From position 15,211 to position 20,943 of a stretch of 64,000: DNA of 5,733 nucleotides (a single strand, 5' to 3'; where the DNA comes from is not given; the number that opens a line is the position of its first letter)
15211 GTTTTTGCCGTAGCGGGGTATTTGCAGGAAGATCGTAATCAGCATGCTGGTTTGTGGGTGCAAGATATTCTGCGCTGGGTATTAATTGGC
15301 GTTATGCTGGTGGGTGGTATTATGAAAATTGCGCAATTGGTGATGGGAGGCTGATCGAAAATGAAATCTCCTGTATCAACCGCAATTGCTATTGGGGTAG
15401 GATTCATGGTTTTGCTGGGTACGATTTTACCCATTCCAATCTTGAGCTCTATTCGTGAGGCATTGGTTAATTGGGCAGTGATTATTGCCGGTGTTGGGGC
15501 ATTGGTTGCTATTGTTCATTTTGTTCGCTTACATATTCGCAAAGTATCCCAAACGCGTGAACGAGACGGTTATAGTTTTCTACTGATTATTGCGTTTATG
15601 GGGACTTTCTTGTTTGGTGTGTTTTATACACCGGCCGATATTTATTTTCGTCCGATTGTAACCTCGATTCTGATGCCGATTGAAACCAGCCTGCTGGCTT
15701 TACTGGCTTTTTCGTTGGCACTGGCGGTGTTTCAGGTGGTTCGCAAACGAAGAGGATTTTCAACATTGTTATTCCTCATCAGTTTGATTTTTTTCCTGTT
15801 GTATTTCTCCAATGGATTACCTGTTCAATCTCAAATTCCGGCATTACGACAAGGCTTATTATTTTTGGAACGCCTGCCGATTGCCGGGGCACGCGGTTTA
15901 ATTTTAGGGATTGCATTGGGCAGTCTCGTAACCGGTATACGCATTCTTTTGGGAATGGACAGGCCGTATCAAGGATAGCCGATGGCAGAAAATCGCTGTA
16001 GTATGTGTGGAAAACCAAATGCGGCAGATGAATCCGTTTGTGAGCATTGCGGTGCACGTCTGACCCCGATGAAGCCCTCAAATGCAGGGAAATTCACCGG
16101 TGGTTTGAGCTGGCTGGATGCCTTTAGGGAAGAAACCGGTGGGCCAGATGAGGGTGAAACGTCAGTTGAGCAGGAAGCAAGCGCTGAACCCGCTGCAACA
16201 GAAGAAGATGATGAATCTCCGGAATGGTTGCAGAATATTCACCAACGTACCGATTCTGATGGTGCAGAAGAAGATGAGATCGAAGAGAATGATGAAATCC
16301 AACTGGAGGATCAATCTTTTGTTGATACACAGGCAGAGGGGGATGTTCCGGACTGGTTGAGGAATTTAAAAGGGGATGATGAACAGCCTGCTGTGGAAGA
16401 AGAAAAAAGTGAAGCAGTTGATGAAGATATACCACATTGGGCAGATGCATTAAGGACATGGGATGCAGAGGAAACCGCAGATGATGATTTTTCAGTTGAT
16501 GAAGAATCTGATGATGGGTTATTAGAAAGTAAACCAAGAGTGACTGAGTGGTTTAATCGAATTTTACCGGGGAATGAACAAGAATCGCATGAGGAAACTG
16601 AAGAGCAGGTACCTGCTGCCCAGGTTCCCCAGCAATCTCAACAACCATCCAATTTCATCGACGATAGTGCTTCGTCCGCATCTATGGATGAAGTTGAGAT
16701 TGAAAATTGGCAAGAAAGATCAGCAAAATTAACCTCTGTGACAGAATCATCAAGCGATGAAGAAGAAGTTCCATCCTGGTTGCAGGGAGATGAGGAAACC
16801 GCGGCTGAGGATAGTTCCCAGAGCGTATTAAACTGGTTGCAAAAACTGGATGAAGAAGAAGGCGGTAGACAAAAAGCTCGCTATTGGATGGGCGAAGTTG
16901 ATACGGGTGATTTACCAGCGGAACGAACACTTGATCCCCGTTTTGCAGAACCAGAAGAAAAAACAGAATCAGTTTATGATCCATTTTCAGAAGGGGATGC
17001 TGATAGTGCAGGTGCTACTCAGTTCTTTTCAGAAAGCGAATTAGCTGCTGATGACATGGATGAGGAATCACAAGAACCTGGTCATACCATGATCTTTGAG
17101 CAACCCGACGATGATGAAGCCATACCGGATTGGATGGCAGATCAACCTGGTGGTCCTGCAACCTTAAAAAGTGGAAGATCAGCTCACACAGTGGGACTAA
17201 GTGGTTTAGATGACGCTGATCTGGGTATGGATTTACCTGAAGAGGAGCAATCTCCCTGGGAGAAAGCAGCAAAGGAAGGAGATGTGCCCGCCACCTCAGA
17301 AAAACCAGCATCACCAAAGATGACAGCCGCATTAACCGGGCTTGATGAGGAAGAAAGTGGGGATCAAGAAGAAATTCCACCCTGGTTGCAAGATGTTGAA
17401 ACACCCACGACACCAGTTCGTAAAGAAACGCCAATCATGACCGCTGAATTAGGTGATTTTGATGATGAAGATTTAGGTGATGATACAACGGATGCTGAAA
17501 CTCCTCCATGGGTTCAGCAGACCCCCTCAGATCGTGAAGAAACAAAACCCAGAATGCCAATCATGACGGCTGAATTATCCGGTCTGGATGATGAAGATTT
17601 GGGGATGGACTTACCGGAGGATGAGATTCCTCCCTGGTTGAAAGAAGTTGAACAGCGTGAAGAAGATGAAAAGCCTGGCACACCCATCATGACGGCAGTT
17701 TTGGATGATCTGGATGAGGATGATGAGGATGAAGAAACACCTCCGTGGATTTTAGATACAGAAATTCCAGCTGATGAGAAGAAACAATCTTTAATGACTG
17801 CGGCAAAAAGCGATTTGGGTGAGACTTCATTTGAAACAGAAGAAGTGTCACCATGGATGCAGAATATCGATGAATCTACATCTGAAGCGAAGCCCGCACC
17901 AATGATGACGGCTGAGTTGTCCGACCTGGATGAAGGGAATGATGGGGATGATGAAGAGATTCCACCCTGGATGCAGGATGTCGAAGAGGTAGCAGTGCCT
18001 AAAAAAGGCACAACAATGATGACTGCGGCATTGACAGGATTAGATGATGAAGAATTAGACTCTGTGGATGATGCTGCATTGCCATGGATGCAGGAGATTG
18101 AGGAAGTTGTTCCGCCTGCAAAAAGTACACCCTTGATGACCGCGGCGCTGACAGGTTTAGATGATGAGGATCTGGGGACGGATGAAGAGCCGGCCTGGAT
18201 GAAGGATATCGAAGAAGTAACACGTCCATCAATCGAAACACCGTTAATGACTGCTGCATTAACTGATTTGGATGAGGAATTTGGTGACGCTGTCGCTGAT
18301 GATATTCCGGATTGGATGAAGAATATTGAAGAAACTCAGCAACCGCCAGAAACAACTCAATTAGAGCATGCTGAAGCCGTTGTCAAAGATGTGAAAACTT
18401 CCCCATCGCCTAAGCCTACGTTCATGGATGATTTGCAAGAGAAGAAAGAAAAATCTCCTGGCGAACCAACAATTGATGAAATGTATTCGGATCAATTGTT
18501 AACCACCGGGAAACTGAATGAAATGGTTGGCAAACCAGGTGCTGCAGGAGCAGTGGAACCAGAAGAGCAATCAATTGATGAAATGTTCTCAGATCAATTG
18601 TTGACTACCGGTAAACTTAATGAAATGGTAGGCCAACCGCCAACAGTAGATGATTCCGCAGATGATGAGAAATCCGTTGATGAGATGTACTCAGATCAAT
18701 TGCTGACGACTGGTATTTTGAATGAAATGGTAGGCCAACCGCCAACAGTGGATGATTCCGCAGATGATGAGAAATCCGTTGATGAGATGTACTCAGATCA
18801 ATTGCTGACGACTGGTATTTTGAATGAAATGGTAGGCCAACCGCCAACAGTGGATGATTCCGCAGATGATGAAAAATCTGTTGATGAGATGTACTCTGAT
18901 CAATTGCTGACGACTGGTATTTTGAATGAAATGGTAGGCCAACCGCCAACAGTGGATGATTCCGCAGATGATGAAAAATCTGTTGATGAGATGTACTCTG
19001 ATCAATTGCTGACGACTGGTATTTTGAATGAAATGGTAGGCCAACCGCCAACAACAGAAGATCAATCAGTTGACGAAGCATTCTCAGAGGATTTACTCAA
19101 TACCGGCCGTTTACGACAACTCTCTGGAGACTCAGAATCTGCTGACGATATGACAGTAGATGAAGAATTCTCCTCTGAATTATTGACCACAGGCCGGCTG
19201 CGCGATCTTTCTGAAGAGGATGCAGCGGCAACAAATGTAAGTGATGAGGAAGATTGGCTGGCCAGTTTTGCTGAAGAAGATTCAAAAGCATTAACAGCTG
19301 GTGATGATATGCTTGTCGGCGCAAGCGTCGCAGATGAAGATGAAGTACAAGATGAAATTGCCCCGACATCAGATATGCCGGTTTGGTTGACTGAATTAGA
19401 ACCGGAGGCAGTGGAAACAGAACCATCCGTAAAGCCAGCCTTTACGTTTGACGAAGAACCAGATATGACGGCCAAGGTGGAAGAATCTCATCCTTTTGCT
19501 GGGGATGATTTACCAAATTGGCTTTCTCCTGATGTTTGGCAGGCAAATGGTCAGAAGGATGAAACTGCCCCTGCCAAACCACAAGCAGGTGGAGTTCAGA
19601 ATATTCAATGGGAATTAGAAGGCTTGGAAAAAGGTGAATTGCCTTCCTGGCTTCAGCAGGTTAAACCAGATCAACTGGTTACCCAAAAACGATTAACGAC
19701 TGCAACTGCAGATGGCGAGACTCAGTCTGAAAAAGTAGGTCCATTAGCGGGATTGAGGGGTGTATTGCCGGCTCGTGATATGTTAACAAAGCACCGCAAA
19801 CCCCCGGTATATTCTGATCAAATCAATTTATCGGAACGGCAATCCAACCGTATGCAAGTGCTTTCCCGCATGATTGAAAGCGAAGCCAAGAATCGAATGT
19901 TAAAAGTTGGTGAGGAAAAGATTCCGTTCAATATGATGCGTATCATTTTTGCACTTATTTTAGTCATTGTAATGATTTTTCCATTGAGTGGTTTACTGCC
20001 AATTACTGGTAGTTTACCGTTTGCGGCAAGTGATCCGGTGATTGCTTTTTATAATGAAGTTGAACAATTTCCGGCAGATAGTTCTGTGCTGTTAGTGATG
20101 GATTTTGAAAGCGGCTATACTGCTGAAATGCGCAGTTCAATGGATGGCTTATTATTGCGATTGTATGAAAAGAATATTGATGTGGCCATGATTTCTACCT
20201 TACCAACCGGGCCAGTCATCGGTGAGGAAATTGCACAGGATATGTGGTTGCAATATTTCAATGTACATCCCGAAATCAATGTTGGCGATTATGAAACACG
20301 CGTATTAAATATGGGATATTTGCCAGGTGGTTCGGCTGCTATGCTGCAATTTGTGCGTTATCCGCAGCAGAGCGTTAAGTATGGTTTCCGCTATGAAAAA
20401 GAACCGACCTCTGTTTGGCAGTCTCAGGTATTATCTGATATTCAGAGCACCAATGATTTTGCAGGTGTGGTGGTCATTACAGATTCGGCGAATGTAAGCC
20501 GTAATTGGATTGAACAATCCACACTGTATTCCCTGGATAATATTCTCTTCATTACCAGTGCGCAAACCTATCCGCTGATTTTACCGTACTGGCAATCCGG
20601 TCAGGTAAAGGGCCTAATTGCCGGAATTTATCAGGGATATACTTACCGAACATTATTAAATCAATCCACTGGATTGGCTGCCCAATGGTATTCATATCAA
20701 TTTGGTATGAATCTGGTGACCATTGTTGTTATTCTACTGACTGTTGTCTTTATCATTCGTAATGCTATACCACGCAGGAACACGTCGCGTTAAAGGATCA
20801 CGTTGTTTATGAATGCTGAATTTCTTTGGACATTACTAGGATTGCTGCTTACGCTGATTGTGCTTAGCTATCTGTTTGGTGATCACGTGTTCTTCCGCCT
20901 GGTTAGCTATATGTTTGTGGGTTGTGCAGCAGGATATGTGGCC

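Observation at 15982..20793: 1603-aa hyper-acidic Zn-ribbon protein carrying about 20-25 PxW[LM] motifs and a C-terminal TM-domain-TM module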

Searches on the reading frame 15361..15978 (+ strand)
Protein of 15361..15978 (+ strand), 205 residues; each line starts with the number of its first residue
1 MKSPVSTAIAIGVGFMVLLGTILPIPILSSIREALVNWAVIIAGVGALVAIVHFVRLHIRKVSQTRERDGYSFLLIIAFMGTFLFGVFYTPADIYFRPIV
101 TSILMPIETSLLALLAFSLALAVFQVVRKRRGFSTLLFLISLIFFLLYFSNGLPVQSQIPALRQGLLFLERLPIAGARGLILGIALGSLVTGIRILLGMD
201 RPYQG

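Call 5: search_protein_families(library=pfam, proteins=[window:15361-15978:+], max_evalue=0.01)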
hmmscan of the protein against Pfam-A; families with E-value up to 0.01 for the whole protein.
window:15361-15978:+ (205 aa): 0 families

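Call 10: search_protein_families(library=ncbifam, proteins=[window:15361-15978:+], max_evalue=0.1)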
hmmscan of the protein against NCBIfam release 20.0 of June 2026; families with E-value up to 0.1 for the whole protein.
window:15361-15978:+ (205 aa): 0 families

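Call 55: search_protein_families(library=pfam, proteins=[window:15361-15975:+], max_evalue=5)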
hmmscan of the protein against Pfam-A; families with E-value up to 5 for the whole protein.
window:15361-15975:+ (205 aa): 6 families
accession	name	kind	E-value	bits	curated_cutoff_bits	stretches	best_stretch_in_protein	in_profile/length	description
PF15860.11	DUF4728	-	0.072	14.2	26.7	1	27-89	19-80/91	Domain of unknown function (DUF4728)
PF02508.19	Rnf-Nqr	-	0.11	12.9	23.8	1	9-146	34-164/174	Rnf-Nqr subunit, membrane protein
PF15040.11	Humanin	-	0.11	12.4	27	1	130-141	3-14/24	Humanin family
PF19764.4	DUF6251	-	0.14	12.4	26.5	1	92-129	68-107/126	Family of unknown function (DUF6251)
PF13567.11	DUF4131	-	1.5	8.9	31.6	2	106-150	4-48/165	Domain of unknown function (DUF4131)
PF03530.19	SK_channel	-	4.3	7.8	31.8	0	31-75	11-52/118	Calcium-activated SK potassium channel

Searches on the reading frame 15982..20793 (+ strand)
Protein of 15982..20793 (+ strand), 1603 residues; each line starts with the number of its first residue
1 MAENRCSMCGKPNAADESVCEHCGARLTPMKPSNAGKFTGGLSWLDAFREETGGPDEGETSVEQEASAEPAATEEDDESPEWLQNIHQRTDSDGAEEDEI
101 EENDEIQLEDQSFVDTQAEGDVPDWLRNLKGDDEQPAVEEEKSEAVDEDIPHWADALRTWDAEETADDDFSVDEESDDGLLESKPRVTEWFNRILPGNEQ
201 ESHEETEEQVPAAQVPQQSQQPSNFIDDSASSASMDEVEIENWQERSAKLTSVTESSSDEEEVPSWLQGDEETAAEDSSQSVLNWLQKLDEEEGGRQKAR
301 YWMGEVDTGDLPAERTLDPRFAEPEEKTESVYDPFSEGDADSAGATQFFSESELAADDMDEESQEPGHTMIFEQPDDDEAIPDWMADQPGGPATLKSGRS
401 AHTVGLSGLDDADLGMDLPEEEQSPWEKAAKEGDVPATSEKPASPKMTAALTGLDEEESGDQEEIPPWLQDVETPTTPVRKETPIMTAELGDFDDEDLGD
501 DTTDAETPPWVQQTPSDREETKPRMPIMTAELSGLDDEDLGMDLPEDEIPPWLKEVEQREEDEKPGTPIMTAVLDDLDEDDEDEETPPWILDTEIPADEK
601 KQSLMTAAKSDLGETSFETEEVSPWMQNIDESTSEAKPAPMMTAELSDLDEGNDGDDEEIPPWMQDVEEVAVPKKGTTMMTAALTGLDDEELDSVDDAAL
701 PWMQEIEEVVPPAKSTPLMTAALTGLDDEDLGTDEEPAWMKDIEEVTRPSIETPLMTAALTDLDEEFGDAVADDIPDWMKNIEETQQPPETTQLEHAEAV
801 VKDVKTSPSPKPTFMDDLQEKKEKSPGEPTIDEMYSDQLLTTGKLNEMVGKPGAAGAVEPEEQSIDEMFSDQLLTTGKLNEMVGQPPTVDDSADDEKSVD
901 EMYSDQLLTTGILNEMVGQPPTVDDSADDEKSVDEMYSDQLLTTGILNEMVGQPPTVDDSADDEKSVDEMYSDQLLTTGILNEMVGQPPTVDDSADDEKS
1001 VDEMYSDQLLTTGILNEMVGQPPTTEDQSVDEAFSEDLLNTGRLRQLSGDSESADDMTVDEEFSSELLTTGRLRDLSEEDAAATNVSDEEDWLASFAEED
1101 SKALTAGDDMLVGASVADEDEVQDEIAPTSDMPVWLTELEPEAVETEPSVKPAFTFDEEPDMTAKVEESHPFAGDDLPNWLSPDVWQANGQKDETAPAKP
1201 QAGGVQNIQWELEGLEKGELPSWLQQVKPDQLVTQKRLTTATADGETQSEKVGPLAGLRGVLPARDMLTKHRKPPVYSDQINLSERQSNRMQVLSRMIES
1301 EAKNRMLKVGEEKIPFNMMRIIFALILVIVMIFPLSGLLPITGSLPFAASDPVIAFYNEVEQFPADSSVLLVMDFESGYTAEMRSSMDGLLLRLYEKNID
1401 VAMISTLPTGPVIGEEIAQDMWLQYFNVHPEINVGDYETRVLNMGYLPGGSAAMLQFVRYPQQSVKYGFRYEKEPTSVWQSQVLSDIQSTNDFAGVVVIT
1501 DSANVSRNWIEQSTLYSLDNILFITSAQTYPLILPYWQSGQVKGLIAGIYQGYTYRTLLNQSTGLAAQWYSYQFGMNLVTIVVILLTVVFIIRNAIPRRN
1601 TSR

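Call 5: search_protein_families(library=pfam, proteins=[window:15982-20793:+], max_evalue=0.01)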
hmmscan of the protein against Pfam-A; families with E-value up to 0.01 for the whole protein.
window:15982-20793:+ (1603 aa): 4 families
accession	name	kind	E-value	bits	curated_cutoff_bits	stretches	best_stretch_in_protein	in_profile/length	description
PF13240.11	Zn_Ribbon_1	-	0.00019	21.5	25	1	6-27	2-23/23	zinc-ribbon domain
PF12729.13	4HB_MCP_1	-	0.00049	20.1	27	0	897-916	35-54/181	Four helix bundle sensory module for signal transduction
PF13248.11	Zn_ribbon_3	-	0.00064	19.5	27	1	3-27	2-26/26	zinc-ribbon domain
PF18912.6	DZR_2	-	0.0073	16.5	27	0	5-31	9-35/56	Double zinc ribbon domain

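Call 10: search_protein_families(library=ncbifam, proteins=[window:15982-20793:+], max_evalue=0.1)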
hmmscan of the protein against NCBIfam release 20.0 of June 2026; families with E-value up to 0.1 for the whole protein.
window:15982-20793:+ (1603 aa): 0 families

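Call 68: list_cluster_members(proteins=[window:15982-20790:+, window:21489-23216:+, window:23263-24315:+, window:14590-15351:+])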
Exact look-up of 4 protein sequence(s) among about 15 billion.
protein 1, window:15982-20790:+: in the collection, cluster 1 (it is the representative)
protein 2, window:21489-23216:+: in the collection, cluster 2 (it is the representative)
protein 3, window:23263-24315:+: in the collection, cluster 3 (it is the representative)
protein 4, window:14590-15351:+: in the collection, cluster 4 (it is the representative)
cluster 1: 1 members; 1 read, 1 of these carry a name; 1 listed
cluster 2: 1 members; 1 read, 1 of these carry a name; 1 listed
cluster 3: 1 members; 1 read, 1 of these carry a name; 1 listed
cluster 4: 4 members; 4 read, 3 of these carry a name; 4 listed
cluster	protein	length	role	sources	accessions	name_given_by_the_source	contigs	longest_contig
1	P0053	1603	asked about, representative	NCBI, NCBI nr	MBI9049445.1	MAG: zinc ribbon domain-containing protein [Anaerolineaceae bacterium] | zinc ribbon domain-containing protein [Anaerolineaceae bacterium]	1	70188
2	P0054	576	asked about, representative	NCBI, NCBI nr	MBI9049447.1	MAG: glutamate mutase L [Anaerolineaceae bacterium] | glutamate mutase L [Anaerolineaceae bacterium]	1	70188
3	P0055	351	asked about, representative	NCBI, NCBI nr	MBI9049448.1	MAG: hypothetical protein JEZ00_08510 [Anaerolineaceae bacterium] | hypothetical protein [Anaerolineaceae bacterium]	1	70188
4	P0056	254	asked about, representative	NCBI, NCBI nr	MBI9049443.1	MAG: hypothetical protein JEZ00_08485 [Anaerolineaceae bacterium] | hypothetical protein [Anaerolineaceae bacterium]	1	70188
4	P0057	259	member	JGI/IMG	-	hypothetical protein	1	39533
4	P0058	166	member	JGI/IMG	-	hypothetical protein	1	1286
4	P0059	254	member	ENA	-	-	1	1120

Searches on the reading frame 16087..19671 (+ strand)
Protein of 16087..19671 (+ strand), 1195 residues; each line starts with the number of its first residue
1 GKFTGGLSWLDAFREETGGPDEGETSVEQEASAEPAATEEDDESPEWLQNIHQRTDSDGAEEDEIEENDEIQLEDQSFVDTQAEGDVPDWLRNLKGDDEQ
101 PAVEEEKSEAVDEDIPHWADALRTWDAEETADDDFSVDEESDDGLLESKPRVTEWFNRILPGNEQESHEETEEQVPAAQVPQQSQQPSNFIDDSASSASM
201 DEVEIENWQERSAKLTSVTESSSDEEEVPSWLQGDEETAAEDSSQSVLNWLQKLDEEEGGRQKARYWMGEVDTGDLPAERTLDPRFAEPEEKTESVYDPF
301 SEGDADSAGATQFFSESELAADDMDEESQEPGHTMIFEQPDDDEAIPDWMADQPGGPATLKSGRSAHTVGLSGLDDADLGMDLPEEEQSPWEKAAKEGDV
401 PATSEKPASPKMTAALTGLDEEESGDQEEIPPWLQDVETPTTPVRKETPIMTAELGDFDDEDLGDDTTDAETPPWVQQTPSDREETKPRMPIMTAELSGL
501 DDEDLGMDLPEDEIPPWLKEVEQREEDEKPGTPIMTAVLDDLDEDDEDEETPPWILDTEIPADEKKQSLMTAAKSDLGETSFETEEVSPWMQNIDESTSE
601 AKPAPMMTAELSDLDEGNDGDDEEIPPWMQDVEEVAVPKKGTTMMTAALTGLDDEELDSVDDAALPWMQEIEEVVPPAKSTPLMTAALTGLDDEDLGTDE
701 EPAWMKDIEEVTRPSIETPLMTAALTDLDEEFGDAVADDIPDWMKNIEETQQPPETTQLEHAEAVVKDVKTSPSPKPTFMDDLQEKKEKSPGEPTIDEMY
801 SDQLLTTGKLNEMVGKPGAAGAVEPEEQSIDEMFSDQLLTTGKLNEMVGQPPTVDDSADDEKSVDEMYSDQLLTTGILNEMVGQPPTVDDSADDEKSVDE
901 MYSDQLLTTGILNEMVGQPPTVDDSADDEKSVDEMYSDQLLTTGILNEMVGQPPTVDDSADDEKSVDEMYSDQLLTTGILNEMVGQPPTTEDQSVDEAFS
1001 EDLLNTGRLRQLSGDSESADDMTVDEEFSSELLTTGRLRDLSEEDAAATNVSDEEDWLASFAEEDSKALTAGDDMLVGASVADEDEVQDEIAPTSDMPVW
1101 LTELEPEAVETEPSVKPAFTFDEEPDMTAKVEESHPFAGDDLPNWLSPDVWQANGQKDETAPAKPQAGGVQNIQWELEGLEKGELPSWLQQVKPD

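Call 72: search_protein_representatives(protein=window:16087-19671:+)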
Query: 1195 residues. Proteins with E-value up to 0.001 (for the whole library): 6; up to 1e-10: 4; up to 1e-30: 3. The best 6 are listed.
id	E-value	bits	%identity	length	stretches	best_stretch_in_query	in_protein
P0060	0.0e+00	1109.3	51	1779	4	138-715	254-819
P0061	1.7e-190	652.5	49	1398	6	1-364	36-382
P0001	2.0e-69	251.5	60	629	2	1053-1195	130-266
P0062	1.1e-11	60.3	20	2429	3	828-1007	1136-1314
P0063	6.0e-10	54.5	45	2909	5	848-976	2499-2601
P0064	3.8e-07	45.2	26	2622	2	805-1040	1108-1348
